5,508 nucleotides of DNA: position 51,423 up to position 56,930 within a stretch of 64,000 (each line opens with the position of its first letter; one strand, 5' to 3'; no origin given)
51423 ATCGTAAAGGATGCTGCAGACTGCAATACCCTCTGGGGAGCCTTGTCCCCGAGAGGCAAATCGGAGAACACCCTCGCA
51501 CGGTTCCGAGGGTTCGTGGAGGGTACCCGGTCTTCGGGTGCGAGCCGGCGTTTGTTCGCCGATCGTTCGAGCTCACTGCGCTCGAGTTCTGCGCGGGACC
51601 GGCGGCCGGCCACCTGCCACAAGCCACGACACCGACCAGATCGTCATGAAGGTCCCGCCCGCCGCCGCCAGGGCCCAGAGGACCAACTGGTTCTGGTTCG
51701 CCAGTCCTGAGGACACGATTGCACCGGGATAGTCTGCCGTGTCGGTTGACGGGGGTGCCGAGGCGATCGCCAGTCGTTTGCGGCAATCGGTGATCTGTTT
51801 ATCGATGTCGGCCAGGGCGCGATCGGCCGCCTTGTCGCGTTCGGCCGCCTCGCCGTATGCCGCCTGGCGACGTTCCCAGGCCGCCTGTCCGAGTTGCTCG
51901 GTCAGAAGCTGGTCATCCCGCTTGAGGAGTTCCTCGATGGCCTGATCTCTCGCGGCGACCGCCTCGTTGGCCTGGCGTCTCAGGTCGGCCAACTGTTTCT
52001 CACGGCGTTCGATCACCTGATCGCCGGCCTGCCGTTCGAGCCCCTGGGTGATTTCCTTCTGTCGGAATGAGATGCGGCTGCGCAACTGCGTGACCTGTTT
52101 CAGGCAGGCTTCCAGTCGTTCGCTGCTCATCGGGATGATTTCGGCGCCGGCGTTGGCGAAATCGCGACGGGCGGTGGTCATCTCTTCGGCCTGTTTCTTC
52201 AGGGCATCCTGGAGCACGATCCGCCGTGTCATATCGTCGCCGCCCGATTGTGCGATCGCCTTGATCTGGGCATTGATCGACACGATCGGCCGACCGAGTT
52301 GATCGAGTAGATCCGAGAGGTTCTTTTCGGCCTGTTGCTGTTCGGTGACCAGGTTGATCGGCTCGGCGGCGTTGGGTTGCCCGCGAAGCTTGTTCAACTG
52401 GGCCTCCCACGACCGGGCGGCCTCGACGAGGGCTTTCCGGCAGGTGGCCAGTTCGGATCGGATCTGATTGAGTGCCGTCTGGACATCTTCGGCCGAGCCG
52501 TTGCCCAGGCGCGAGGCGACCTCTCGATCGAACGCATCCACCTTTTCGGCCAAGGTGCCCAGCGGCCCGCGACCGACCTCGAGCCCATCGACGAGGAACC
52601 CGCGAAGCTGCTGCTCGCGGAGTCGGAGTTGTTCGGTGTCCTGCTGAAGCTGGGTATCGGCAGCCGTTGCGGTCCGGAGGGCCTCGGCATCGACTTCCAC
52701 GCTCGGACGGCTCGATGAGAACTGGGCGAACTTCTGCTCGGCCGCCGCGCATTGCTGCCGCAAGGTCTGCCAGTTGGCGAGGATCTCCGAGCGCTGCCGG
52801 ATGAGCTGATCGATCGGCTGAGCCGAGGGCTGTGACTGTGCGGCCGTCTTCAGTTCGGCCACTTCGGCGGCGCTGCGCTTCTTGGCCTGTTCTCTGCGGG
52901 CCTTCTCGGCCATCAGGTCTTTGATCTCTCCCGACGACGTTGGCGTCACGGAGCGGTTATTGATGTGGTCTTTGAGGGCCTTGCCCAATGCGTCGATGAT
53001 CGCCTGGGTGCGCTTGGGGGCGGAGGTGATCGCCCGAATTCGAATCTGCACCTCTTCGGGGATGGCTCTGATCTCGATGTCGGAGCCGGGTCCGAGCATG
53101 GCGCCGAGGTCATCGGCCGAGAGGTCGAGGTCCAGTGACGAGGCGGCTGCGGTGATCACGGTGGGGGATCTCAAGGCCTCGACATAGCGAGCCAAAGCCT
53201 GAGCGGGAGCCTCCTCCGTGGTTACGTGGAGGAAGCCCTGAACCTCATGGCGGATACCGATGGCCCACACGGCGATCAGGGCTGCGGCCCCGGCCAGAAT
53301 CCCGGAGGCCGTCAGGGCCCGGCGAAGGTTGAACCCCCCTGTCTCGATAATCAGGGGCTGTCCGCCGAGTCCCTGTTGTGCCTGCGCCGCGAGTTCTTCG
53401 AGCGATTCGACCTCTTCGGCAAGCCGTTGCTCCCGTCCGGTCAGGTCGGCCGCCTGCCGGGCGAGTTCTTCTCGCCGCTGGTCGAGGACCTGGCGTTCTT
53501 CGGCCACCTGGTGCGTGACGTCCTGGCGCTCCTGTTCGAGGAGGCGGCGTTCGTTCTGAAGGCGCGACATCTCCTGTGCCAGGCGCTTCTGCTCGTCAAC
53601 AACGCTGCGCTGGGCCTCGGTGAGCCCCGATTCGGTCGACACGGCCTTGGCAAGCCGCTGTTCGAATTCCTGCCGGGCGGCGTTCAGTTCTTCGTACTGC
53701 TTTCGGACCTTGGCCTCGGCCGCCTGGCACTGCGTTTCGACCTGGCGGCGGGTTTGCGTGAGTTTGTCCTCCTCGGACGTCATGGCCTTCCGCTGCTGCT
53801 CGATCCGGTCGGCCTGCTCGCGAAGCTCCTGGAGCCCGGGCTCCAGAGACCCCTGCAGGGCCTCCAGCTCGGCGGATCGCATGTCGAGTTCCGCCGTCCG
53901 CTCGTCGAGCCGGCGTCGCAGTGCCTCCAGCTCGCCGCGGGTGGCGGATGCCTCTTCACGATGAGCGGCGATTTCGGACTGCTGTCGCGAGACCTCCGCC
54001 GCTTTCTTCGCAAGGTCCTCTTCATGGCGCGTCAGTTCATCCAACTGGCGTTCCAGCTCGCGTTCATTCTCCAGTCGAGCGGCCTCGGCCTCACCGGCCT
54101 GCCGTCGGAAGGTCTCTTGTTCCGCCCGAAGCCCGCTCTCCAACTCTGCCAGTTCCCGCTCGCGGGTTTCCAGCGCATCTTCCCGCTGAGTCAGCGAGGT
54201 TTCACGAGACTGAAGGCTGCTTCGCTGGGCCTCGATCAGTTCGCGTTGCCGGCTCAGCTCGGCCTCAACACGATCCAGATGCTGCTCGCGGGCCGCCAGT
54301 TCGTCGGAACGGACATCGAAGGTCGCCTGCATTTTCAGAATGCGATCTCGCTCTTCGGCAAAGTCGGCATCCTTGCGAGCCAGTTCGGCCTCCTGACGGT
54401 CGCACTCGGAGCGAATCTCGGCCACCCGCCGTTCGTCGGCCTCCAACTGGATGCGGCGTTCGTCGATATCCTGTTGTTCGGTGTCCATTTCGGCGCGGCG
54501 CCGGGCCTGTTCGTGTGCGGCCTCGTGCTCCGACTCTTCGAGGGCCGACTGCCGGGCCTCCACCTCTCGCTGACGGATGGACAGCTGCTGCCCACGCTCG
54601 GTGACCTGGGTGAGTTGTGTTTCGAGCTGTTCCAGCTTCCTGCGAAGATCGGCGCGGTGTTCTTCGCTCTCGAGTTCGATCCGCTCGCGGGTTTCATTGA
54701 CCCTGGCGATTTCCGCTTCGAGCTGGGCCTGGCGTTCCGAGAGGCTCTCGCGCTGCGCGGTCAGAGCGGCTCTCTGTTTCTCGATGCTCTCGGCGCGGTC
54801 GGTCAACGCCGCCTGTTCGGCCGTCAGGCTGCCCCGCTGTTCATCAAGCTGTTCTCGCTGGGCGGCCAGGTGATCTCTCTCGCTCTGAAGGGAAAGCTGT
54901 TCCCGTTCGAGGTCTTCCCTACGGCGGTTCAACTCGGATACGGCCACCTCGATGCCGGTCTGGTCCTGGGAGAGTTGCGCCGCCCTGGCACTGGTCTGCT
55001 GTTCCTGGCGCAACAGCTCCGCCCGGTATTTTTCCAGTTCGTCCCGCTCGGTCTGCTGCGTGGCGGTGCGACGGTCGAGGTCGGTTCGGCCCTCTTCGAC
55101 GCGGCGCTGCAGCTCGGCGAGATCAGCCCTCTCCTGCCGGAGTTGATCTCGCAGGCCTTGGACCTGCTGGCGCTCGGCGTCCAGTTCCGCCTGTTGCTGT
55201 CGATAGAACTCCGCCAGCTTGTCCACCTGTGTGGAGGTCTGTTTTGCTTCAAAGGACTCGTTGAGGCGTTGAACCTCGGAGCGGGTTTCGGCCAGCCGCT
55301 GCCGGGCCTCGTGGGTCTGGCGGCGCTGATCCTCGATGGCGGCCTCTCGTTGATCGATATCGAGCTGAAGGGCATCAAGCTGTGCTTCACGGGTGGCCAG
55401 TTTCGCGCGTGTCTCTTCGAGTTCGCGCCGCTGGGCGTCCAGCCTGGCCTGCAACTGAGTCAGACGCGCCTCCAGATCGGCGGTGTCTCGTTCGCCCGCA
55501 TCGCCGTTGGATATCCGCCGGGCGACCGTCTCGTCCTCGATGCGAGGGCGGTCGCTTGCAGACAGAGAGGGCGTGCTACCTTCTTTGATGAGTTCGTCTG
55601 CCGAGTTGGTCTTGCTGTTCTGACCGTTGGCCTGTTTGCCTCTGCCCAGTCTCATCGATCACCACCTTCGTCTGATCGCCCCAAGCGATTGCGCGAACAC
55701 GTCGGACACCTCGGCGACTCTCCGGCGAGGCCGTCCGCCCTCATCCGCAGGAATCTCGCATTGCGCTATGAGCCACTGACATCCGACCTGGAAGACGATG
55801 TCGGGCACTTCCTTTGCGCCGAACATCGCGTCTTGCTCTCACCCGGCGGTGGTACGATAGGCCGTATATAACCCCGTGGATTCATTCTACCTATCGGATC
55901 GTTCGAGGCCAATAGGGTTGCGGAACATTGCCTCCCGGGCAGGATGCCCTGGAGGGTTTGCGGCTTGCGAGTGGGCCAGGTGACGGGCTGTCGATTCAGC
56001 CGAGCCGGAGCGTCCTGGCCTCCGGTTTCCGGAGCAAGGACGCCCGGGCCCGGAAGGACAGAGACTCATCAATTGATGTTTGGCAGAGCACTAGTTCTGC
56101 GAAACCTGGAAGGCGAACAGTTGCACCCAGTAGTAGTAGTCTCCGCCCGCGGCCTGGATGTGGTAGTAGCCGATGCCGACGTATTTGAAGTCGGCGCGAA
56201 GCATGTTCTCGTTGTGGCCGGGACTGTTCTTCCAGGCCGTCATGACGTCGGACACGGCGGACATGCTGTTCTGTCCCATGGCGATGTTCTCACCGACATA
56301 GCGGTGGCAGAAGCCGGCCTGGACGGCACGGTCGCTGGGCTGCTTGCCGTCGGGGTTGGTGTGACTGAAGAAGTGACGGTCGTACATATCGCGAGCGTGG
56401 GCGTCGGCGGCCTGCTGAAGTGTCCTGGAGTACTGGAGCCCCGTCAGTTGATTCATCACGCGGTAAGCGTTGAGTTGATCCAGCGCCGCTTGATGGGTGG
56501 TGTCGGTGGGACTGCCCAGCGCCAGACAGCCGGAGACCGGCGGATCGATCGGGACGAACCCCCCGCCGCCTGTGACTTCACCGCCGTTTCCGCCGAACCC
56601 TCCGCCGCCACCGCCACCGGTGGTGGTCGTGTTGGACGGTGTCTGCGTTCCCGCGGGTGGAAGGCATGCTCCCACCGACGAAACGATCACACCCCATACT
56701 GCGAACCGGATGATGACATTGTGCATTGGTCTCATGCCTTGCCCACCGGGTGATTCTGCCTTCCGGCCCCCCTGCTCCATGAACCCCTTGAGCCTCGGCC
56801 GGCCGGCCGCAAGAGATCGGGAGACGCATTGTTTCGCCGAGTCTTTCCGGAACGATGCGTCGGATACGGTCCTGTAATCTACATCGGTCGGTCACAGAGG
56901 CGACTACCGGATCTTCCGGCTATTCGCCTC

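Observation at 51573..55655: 1360-aa protein combining a roughly 790-aa cytoplasmic coiled coil with a Wzz/GumC-like TM-periplasmic-TM module, heading an exopolysaccharide locus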

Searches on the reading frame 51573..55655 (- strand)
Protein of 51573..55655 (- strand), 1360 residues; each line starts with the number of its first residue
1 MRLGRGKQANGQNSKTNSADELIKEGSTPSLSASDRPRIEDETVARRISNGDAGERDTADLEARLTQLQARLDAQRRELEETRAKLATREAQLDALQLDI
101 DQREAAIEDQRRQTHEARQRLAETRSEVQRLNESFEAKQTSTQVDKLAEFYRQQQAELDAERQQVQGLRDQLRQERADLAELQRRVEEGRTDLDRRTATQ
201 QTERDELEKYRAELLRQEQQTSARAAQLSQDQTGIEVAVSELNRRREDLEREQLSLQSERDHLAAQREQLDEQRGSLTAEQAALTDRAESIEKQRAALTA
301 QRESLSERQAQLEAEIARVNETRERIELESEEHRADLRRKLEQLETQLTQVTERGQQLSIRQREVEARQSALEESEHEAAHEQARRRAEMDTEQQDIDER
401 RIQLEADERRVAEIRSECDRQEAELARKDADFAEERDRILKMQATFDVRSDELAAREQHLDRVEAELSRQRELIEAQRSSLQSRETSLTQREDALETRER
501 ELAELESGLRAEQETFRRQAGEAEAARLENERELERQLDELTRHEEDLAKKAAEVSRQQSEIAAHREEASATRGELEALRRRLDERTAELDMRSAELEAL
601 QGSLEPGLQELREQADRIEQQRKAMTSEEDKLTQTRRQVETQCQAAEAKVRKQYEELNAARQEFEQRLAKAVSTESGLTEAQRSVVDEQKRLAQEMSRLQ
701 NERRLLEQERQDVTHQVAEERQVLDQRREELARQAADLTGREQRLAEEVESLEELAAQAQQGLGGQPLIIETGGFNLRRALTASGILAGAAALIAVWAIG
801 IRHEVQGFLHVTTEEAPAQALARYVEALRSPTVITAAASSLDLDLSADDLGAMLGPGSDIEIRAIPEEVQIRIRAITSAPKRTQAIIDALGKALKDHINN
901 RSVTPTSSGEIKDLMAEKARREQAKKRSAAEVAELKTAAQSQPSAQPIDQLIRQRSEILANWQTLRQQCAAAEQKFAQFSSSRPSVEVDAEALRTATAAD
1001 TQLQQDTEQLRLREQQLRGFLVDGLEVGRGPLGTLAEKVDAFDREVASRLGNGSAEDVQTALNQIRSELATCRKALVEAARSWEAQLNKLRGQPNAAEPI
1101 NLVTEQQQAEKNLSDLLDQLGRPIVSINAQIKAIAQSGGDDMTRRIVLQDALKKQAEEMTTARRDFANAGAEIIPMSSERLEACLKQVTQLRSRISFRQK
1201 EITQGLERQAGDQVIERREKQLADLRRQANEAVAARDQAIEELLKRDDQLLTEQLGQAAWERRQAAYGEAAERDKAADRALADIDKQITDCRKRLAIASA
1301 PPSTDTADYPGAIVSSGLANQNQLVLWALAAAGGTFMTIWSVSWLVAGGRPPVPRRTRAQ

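Call 5: search_protein_families(library=pfam, proteins=[window:51573-55655:-], max_evalue=0.01)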
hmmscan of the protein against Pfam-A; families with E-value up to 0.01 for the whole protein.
window:51573-55655:- (1360 aa): 0 families

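Call 6: search_protein_families(library=ncbifam, proteins=[window:51573-55655:-], max_evalue=1)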
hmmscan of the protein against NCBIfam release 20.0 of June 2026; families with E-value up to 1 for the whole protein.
window:51573-55655:- (1360 aa): 10 families
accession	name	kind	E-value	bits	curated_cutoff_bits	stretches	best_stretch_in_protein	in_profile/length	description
TIGR02168.1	SMC_prok_B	equivalog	3.2e-16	58.3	567.35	4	130-342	674-889/1181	chromosome segregation protein SMC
NF045487.1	ASRP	equivalog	6.3e-12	44.9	300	3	52-377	138-460/593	archaea-specific SMC-related protein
TIGR02169.1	SMC_prok_A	equivalog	1e-07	30.1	729.4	3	55-321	688-946/1165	chromosome segregation protein SMC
TIGR04523.1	Mplasa_alph_rch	subfamily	1.2e-07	30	270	2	59-416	284-631/745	helix-rich protein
NF038350.1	taxis_HmpF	equivalog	3.3e-05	22.4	200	4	534-712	105-289/553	pilus motility taxis protein HmpF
NF041034.1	Rad50_Sulf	equivalog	0.00015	19.8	1000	2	330-599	434-695/872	DNA double-strand break repair ATPase Rad50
NF003034.1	PRK03918.1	equivalog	0.00033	18.8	700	2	65-272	219-426/878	DNA double-strand break repair ATPase Rad50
NF047368.1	collar_FlbB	equivalog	0.0025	17.6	110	5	435-505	58-128/193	periplasmic-type flagellar collar protein FlbB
NF002572.0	PRK02224.1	equivalog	0.0088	14.3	1087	2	540-758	203-420/888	DNA double-strand break repair ATPase Rad50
NF045780.1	TrlF_fam_ATP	equivalog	0.62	8.7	350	2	18-294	431-709/944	TrlF family AAA-like ATPase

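Call 7: search_protein_families(library=pfam, proteins=[window:51573-55655:-], max_evalue=10)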
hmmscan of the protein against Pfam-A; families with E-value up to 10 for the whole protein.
window:51573-55655:- (1360 aa): 1 family
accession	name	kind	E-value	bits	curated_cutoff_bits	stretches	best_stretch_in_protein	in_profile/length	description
PF07544.18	Med9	-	0.41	11.2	26.9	1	1052-1091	18-60/80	RNA polymerase II transcription mediator complex subunit 9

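Call 25: find_encoding_contigs(protein=window:51573-55655:-, flank=10000, max_places=6)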
Protein window:51573-55655:- (1360 aa): 3 contigs read that carry it; 2 places shown.
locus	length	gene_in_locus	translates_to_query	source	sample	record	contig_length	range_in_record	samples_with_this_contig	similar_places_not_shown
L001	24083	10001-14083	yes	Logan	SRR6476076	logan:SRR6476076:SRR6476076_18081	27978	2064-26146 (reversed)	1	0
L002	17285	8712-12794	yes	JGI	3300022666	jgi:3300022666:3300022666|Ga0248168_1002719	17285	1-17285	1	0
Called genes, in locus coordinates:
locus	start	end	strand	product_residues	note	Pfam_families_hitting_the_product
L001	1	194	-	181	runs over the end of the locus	PF13302:Acetyltransf_3, PF00583:Acetyltransf_1, PF13523:Acetyltransf_8 (faint)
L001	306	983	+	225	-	PF13489:Methyltransf_23, PF10294:Methyltransf_16, PF05175:MTS (weak), PF06325:PrmA (weak), PF13649:Methyltransf_25 (weak), PF13847:Methyltransf_31 (weak), PF08242:Methyltransf_12 (weak)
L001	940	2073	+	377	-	PF00535:Glycos_transf_2, PF13641:Glyco_tranf_2_3 (weak)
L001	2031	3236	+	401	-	PF13439:Glyco_transf_4, PF13579:Glyco_trans_4_4, PF00534:Glycos_transf_1, PF13692:Glyco_trans_1_4, PF13524:Glyco_trans_1_2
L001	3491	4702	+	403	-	PF13579:Glyco_trans_4_4, PF13439:Glyco_transf_4, PF20706:GT4-conflict, PF00534:Glycos_transf_1, PF13692:Glyco_trans_1_4, PF13524:Glyco_trans_1_2 (weak)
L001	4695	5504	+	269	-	PF03808:Glyco_tran_WecG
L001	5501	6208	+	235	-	PF02397:Bac_transf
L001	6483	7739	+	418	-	-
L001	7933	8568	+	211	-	PF00188:CAP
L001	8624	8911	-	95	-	-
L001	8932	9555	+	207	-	PF13358:DDE_3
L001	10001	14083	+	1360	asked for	PF27881:CRWN_N (weak)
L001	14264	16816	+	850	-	PF17132:Glyco_hydro_106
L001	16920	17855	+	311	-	PF00483:NTP_transferase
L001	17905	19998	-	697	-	PF00330:Aconitase, PF00694:Aconitase_C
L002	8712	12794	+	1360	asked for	PF27881:CRWN_N (weak)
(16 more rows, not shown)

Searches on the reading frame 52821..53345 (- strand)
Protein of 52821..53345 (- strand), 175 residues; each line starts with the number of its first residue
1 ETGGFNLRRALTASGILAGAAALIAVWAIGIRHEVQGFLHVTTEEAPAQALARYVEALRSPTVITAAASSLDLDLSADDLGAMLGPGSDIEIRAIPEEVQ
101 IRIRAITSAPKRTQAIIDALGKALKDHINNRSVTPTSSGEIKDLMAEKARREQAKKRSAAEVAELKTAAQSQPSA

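Call 83: predict_structure(alignment_id=A7)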
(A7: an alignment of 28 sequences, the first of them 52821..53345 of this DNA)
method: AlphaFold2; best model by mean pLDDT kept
length: 175 residues; sequences in the alignment: 28
mean_pLDDT: 92.0   pTM: 0.67
mean pLDDT of the five models: 92.0, 91.4, 91.4, 90.7, 89.5
residues with pLDDT >= 90: 144; 70-90: 17; 50-70: 12; < 50: 2
segments of 3 or more residues with pLDDT < 50: none
pLDDT, mean of each block of 10 residues (from residue 1): 73 96 92 97 95 97 97 95 95 97 97 98 95 65 90 98 96 81
secondary structure, 60 per line:
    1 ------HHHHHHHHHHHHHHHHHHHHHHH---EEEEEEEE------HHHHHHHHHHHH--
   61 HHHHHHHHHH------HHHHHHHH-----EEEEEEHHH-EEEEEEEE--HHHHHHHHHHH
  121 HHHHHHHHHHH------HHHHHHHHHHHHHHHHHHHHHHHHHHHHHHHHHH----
elements in order: H7-29 E33-40 H47-58 H61-70 H77-84 E90-95 E100-107 H110-131 H138-171

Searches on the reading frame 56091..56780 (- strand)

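Call 5: search_protein_families(library=pfam, proteins=[window:56091-56780:-], max_evalue=0.01)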
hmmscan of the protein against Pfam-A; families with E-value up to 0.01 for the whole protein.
window:56091-56780:- (229 aa): 1 family
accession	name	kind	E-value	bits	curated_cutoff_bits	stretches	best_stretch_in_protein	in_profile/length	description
PF00188.32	CAP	-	1.8e-20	74.4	21.1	1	100-222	1-117/117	Cysteine-rich secretory protein family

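Call 17: search_protein_families(library=ncbifam, proteins=[window:56091-56780:-], max_evalue=0.001)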
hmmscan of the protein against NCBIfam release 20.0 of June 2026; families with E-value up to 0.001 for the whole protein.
window:56091-56780:- (229 aa): 2 families
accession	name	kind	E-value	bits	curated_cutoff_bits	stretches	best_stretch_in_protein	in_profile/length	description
TIGR02909.1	spore_YkwD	subfamily_domain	1.5e-23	83.1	171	1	99-222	8-125/127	uncharacterized protein, YkwD family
NF052539.1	DivAsocLipDalA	equivalog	1.2e-16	61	200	1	95-214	47-161/169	divisome-associated lipoprotein DalA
